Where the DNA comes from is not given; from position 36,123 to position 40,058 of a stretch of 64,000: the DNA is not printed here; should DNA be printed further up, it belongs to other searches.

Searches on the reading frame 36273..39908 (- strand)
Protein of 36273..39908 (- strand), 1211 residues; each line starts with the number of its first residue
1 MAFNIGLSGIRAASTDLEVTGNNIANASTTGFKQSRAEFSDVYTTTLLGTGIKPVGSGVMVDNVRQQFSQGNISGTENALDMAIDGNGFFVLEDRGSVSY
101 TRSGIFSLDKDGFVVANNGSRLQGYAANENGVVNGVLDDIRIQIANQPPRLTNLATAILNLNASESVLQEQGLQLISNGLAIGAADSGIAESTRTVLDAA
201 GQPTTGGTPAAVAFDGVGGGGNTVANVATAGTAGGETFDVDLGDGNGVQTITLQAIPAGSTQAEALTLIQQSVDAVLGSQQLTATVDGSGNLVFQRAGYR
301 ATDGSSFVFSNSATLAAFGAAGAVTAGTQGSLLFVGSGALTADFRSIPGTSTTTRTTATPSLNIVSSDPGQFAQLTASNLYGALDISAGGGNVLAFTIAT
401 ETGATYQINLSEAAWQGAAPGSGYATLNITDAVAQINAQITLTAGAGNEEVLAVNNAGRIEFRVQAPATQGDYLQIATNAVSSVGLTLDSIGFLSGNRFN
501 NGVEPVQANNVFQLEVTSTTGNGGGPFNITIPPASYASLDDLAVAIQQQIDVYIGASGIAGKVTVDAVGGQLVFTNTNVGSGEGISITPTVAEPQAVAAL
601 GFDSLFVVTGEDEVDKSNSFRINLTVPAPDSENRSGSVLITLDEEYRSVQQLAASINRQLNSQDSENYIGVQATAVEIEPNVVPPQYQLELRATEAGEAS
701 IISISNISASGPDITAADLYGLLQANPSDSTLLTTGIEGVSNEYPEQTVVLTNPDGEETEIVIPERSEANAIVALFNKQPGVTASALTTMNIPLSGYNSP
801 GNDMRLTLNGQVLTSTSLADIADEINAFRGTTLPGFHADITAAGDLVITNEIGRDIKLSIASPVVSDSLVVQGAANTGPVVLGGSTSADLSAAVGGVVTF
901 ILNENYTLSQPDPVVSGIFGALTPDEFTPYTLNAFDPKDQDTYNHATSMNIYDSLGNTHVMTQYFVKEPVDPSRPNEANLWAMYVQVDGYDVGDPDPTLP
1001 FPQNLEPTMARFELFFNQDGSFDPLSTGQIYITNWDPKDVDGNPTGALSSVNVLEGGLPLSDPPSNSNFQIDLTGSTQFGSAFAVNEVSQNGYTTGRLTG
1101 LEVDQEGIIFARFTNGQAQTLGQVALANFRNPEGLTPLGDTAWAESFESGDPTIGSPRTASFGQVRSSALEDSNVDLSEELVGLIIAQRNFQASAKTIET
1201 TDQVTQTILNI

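Call 93: search_protein_families(library=pfam, proteins=[window:36273-39908:-], max_evalue=0.00001)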
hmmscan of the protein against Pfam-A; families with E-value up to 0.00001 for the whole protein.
window:36273-39908:- (1211 aa): 4 families
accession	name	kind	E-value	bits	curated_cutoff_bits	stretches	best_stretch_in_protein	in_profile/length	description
PF07559.19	FlgE_D2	-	2e-34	119.5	22.7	1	928-1093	8-142/142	Flagellar basal body protein FlaE D2 domain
PF06429.18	Flg_bbr_C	-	3.9e-14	52.3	23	1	1167-1211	2-46/46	Flagellar basal body rod FlgEFG protein C-terminal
PF22692.1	LlgE_F_G_D1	-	1.8e-11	44.5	27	1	83-144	1-47/64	Flagellar hook protein FlgE/F/G D1 domain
PF00460.25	Flg_bb_rod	-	4.3e-08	33.4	20.7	1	4-33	2-31/31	Flagella basal body rod protein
